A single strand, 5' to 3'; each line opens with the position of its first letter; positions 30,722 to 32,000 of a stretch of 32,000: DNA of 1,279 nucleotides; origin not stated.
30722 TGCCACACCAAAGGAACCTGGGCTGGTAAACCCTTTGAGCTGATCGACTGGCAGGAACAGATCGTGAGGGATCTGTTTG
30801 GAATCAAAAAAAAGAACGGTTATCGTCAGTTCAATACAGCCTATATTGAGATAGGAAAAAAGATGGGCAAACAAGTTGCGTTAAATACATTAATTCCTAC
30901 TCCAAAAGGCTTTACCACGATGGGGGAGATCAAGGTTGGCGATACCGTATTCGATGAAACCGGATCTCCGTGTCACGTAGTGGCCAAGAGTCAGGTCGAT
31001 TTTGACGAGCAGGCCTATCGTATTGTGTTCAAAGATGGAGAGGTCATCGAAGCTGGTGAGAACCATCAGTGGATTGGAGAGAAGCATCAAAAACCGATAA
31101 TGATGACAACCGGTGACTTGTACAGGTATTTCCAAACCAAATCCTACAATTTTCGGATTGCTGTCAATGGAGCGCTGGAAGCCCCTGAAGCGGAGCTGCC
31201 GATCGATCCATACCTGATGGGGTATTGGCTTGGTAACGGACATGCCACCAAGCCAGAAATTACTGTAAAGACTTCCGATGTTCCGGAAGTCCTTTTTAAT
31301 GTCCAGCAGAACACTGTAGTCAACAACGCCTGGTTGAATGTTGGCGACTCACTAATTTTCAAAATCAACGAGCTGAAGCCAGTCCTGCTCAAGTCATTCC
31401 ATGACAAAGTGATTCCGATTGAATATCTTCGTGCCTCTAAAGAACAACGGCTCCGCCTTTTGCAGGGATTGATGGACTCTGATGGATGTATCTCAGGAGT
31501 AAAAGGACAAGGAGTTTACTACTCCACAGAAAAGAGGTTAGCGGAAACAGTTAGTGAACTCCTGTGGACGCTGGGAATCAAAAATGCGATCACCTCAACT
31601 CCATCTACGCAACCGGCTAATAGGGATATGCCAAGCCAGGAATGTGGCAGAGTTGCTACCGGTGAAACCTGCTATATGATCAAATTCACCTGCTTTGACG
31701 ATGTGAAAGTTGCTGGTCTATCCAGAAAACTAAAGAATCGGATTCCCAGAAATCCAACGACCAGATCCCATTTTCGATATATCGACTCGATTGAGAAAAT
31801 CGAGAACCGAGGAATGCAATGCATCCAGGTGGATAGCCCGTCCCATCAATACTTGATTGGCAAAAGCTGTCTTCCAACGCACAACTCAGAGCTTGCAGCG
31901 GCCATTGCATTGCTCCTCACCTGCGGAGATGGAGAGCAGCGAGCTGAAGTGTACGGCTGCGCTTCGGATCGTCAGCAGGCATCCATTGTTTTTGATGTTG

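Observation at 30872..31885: Class-3-type intein splitting the Walker-A P-loop of the large terminase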

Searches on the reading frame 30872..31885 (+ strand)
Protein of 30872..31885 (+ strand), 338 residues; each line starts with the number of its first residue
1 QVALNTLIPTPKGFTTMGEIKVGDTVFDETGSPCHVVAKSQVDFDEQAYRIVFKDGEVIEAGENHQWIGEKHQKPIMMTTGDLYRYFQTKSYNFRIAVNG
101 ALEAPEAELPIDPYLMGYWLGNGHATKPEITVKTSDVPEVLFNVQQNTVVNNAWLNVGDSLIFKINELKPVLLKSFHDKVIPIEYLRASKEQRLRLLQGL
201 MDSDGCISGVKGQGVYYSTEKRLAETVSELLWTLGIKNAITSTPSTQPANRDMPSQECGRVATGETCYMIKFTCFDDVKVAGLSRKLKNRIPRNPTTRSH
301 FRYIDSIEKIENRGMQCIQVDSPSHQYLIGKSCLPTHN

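Call 6: search_protein_families(library=pfam, proteins=[window:30872-31885:+], max_evalue=1)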
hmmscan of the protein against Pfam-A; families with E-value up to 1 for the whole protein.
window:30872-31885:+ (338 aa): 2 families
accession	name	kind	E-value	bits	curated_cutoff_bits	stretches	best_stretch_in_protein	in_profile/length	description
PF14528.11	LAGLIDADG_3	-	3.2e-10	40.6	22.5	1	191-248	1-58/82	LAGLIDADG-like domain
PF05204.19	Hom_end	-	0.13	12.8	21.1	0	193-246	14-68/110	Homing endonuclease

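Call 7: search_protein_families(library=ncbifam, proteins=[window:30872-31885:+], max_evalue=1)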
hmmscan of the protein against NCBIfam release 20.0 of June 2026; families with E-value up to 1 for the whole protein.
window:30872-31885:+ (338 aa): 5 families
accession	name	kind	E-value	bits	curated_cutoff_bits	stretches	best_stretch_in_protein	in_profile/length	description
NF005852.0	PRK07773.1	equivalog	6e-06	24.8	780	1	175-246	594-670/886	replicative DNA helicase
NF006207.0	PRK08332.1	equivalog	2.8e-05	21.5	2400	1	96-242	424-533/1684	vitamin B12-dependent ribonucleotide reductase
NF045703.1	rSAM_Tes_intein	exception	0.00029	18.7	1700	1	92-330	348-603/1040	tetraether lipid synthase Tes, intein-containing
NF011303.0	PRK14715.1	equivalog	0.092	9.7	1585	1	174-243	1195-1265/1627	DNA-directed DNA polymerase II large subunit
NF038098.1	GyrA_w_intein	exception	0.25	9.1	1850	1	155-239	298-385/1232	intein-containing DNA gyrase subunit A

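Call 8: search_solved_structures(query=window:30872-31885:+, max_evalue=10, show_alignments=3)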
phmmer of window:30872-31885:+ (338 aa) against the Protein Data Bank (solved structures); distinct sequences matched with E-value up to 10: 6.
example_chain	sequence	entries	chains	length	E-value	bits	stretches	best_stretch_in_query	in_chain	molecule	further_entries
6rix_A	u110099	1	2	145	2e-18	69.6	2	2-68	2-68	Replicative DNA helicase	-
6riy_A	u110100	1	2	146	9.6e-18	67.4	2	2-68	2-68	Replicative DNA helicase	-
6bs8_A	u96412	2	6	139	2.7e-17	65.9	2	2-70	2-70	Replicative DNA helicase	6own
6riz_A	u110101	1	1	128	0.00018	23.7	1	4-70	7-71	gp41-1 intein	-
6qaz_A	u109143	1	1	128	0.0086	18.2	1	4-67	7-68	cyanophage-like gp41-1 intein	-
1dq3_A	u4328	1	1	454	0.18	13.9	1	177-240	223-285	ENDONUCLEASE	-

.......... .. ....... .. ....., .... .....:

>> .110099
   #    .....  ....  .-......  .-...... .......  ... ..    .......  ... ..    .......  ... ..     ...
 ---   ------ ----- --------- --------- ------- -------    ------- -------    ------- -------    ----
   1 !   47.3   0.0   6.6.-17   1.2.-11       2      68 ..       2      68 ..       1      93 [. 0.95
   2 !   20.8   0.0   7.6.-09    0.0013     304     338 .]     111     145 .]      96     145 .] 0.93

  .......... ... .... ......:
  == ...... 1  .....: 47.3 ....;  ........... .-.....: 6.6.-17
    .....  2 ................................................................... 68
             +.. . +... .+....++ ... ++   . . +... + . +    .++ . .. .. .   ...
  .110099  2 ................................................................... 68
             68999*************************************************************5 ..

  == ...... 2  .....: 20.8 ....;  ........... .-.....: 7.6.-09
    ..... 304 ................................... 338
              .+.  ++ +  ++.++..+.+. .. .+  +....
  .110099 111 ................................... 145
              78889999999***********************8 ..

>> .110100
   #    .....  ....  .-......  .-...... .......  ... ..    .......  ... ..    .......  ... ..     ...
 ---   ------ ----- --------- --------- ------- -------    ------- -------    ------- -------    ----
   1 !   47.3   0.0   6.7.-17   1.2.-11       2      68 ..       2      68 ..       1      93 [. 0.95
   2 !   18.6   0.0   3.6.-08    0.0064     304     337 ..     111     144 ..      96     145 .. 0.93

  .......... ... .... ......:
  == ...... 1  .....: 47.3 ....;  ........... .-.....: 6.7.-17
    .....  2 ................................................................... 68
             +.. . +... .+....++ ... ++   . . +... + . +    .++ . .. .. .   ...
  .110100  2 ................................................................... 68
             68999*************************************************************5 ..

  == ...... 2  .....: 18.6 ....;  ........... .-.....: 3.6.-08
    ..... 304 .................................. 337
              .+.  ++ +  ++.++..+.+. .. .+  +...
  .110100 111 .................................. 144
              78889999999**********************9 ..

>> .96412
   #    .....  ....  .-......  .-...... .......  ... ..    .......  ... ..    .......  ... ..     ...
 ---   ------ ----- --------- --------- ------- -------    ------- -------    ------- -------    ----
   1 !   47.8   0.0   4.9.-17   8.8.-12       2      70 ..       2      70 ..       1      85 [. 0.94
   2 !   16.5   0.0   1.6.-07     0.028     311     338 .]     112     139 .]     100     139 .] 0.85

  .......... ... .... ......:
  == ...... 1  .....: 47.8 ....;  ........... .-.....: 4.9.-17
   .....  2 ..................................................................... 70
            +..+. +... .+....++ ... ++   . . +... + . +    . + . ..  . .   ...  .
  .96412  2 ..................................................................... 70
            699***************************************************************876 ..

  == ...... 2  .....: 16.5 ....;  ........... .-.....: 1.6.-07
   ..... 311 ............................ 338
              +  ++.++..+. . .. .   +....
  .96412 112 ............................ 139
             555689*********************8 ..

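Call 45: predict_structure(alignment_id=A1)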
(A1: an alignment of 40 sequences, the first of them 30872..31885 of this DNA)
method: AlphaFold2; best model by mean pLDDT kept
length: 338 residues; sequences in the alignment: 40
mean_pLDDT: 92.8   pTM: 0.90
mean pLDDT of the five models: 92.8, 92.4, 91.7, 91.6, 90.6
residues with pLDDT >= 90: 267; 70-90: 67; 50-70: 4; < 50: 0
segments of 3 or more residues with pLDDT < 50: none
pLDDT, mean of each block of 10 residues (from residue 1): 97 97 97 97 97 94 95 90 90 85 96 97 90 95 88 89 95 94 97 97 92 92 97 94 92 86 93 87 91 75 94 97 95 91
secondary structure, 60 per line:
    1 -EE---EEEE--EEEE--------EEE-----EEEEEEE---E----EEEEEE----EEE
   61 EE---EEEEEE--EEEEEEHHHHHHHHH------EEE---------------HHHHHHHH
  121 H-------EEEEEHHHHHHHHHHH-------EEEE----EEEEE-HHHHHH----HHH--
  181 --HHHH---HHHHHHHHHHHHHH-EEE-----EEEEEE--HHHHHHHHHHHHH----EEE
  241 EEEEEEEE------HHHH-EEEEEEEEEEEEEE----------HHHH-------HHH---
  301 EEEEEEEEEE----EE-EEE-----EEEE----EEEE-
elements in order: E7-10 E13-16 E25-27 E33-39 E48-53 E58-62 E66-71 E74-79 H80-88 E95-97 H113-121 E129-133 H134-144 E152-155 E160-164 H166-171 H183-186 H190-203 E205-207 E213-218 H221-233 E238-248 H255-258 E260-273 H284-287 E301-310 E318-320 E326-329 E334-337

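Call 48: fold_search(model_id=the predicted structure, library=pdb)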
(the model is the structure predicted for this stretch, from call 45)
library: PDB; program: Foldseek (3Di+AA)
matches with E <= 10: 760; with E <= 0.001: 62
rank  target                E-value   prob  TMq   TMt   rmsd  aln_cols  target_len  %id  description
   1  1vde_A                5.3e-18  1.00  0.72  0.58   7.7       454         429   14  PI-SCEI, A HOMING ENDONUCLEASE WITH PROTEIN SPLICING ACTIVITY (released 1998-04-08)
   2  1ef0_A                1.3e-17  1.00  0.73  0.59   7.7       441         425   15  CRYSTAL STRUCTURE OF PI-SCEI MINIPRECURSOR (released 2000-06-07)
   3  1vde_B                1.8e-17  1.00  0.73  0.59   7.7       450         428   13  PI-SCEI, A HOMING ENDONUCLEASE WITH PROTEIN SPLICING ACTIVITY (released 1998-04-08)
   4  1dfa                  7.2e-17  1.00  0.74  0.63   5.3       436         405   15  CRYSTAL STRUCTURE OF PI-SCEI IN C2 SPACE GROUP (released 1999-12-08)
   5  1lws_A                1.0e-16  1.00  0.68  0.55   8.7       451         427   15  Crystal structure of the intein homing endonuclease PI-SceI bound to its recognition sequence (released 2002-09-27)
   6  1jva_A                7.8e-16  1.00  0.69  0.56   8.2       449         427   13  CRYSTAL STRUCTURE OF THE VMA1-DERIVED ENDONUCLEASE BEARING THE N AND C EXTEIN PROPEPTIDES (released 2002-08-29)
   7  1jva_B                1.1e-15  1.00  0.71  0.57   8.3       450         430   13  CRYSTAL STRUCTURE OF THE VMA1-DERIVED ENDONUCLEASE BEARING THE N AND C EXTEIN PROPEPTIDES (released 2002-08-29)
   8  1um2_B                1.9e-15  1.00  0.73  0.60   7.7       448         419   14  Crystal Structure of the Vma1-Derived Endonuclease with the Ligated Extein Segment (released 2004-09-22)
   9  1lwt_A                2.1e-15  1.00  0.72  0.56   8.2       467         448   13  Crystal structure of the intein homing endonuclease PI-SceI bound to its substrate DNA (Ca2+ free) (released 2002-09-27)
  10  7qsu                  2.4e-15  1.00  0.63  0.59   5.9       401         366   14  Crystal structure of homing endonuclease-associated TliVMA intein (C1A, d333-339) (released 2022-03-30)
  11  1ef0_B                1.8e-14  1.00  0.69  0.60   7.7       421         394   14  CRYSTAL STRUCTURE OF PI-SCEI MINIPRECURSOR (released 2000-06-07)
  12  1um2_A                2.0e-14  1.00  0.70  0.58   8.3       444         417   14  Crystal Structure of the Vma1-Derived Endonuclease with the Ligated Extein Segment (released 2004-09-22)
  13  7qss                  2.2e-13  1.00  0.65  0.53   6.6       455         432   12  Crystal structure of homing endonuclease-associated TliVMA intein (C1A) (released 2022-03-30)
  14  7qst                  6.4e-13  1.00  0.60  0.57   8.8       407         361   15  Crystal structure of homing endonuclease-associated PhoVMA intein (C1A) (released 2022-03-30)
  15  1dq3                  3.4e-11  1.00  0.68  0.52   6.1       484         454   13  CRYSTAL STRUCTURE OF AN ARCHAEAL INTEIN-ENCODED HOMING ENDONUCLEASE PI-PFUI (released 2000-07-05)
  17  6rix_B                9.2e-08  1.00  0.33  0.85  14.7       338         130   14  Crystal structure of MchDnaB-1 intein (released 2020-05-13)
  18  6bs8_C                9.7e-08  1.00  0.29  0.77  12.6       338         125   14  The class 3 DnaB intein from Mycobacterium smegmatis (released 2018-11-21)
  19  6bs8_B                1.2e-07  1.00  0.33  0.85  10.9       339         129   15  The class 3 DnaB intein from Mycobacterium smegmatis (released 2018-11-21)
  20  6bs8_A                1.3e-07  1.00  0.34  0.89   6.0       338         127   14  The class 3 DnaB intein from Mycobacterium smegmatis (released 2018-11-21)
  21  6rix_A                1.3e-07  1.00  0.33  0.84  15.5       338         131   14  Crystal structure of MchDnaB-1 intein (released 2020-05-13)
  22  6riy_A                1.4e-07  1.00  0.33  0.84  14.7       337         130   14  Crystal structure of MchDnaB-1 intein (N145AA) (released 2020-05-13)
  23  6riy_B                1.5e-07  1.00  0.33  0.84  10.6       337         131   14  Crystal structure of MchDnaB-1 intein (N145AA) (released 2020-05-13)
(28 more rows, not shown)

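Call 50: search_protein_representatives(protein=window:30872-31885:+)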
Query: 338 residues. Proteins with E-value up to 0.001 (for the whole library): 15752; up to 1e-10: 10148; up to 1e-30: 2386. The best 150 are listed.
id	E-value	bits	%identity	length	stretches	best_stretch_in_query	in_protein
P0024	1.8e-129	447.8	62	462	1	2-338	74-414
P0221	1.1e-89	317.0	64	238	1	116-334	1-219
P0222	6.7e-88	311.2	39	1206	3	2-338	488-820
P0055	1.6e-87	309.9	51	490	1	1-338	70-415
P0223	4.3e-86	305.2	36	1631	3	3-338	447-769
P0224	3.9e-84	298.8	39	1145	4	2-338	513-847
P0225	7.8e-83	294.5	41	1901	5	91-329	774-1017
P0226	1.3e-82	293.8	37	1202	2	2-338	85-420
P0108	2.3e-82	293.0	63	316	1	1-225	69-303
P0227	3.3e-82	292.5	37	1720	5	3-338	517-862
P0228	1.6e-81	290.2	39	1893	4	76-338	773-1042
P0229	6.6e-81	288.2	37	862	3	2-338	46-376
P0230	9.8e-81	287.6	40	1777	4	72-338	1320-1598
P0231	3.1e-79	282.7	38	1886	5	70-338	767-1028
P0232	4.1e-79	282.3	39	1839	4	78-338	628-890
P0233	1.6e-71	257.3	47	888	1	1-338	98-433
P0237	7.3e-68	245.3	38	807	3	6-338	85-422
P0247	7.3e-64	232.1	43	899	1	4-338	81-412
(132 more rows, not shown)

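Call 69: search_protein_families(library=pfam, proteins=[P0222, P0223, P0224, P0226, P0229, P0233, P0237, P0247], max_evalue=0.00001)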
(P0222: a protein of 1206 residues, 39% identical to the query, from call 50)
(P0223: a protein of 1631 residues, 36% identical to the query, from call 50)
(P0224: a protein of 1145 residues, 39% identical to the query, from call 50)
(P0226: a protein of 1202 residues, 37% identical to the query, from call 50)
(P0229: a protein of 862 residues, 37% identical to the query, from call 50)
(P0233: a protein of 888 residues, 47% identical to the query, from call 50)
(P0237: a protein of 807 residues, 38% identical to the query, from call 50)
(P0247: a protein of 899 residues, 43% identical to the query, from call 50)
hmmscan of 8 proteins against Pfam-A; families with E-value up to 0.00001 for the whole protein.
P0222 (1206 aa): 3 families
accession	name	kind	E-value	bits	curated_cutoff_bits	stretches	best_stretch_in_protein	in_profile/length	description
PF14528.11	LAGLIDADG_3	-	5.8e-14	52.5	22.5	0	312-357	1-48/82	LAGLIDADG-like domain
PF03237.21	Terminase_6N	-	3.2e-09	37.2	22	1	819-981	47-210/215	Terminase large subunit, T4likevirus-type, N-terminal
PF05204.19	Hom_end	-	2e-07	31.5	21.1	0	303-379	3-82/110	Homing endonuclease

P0223 (1631 aa): 3 families
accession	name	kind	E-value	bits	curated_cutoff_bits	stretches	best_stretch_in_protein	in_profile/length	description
PF14528.11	LAGLIDADG_3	-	1.7e-28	99.1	22.5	3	644-709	3-72/82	LAGLIDADG-like domain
PF05204.19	Hom_end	-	1.2e-10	42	21.1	0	632-693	2-65/110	Homing endonuclease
PF14890.11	Intein_splicing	-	5.6e-09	36.4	35.8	0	994-1305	30-143/155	Intein splicing domain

P0224 (1145 aa): 6 families
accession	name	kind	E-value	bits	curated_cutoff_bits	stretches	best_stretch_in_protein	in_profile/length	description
PF14528.11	LAGLIDADG_3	-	4.1e-19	69.1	22.5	2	719-771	3-56/82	LAGLIDADG-like domain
PF14890.11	Intein_splicing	-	5.1e-17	62.5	35.8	0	932-982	38-93/155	Intein splicing domain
PF07591.16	PT-HINT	-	4.6e-12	46.8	27.7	1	906-1022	3-136/137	Pretoxin HINT domain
PF05204.19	Hom_end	-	2.9e-11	43.9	21.1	0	329-385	2-59/110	Homing endonuclease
PF03237.21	Terminase_6N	-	3.1e-09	37.2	22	1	1046-1132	119-213/215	Terminase large subunit, T4likevirus-type, N-terminal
PF13403.11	Hint_2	-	1.9e-08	35.2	28.4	0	898-928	2-32/147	Hint domain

P0226 (1202 aa): 2 families
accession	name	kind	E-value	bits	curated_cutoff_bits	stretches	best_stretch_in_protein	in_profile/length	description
PF14528.11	LAGLIDADG_3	-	3.8e-14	53.1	22.5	0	727-782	1-58/82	LAGLIDADG-like domain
PF05204.19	Hom_end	-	2.4e-08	34.5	21.1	0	717-781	2-68/110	Homing endonuclease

P0229 (862 aa): 1 family
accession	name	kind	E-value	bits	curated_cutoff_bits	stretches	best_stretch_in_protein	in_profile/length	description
PF14528.11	LAGLIDADG_3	-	8.3e-14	52.1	22.5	1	239-290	1-55/82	LAGLIDADG-like domain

P0233 (888 aa): 2 families
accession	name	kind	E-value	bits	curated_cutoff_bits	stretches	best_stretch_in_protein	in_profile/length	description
PF20441.4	TerL_nuclease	-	9.5e-45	153.4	24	1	582-867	4-280/286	Terminase large subunit, endonuclease domain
PF03354.21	TerL_ATPase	-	6.2e-23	81.8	23.7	1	434-569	35-173/178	Terminase large subunit, ATPase domain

P0237 (807 aa): 3 families
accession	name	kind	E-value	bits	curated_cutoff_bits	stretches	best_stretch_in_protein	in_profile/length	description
PF05876.18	GpA_ATPase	-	4.6e-26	92.4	25.6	2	422-490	40-107/247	Phage terminase large subunit gpA, ATPase domain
PF14528.11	LAGLIDADG_3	-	8.3e-13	48.8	22.5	0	283-343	2-61/82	LAGLIDADG-like domain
PF05204.19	Hom_end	-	9.5e-10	39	21.1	0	737-801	2-67/110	Homing endonuclease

P0247 (899 aa): 3 families
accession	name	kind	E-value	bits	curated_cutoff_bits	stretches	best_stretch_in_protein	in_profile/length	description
PF20441.4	TerL_nuclease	-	2.3e-19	70.1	24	1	672-881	83-283/286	Terminase large subunit, endonuclease domain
PF03354.21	TerL_ATPase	-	8.9e-15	55.3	23.7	1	432-556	52-175/178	Terminase large subunit, ATPase domain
PF14528.11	LAGLIDADG_3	-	8.7e-07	29.6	22.5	1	282-330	5-55/82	LAGLIDADG-like domain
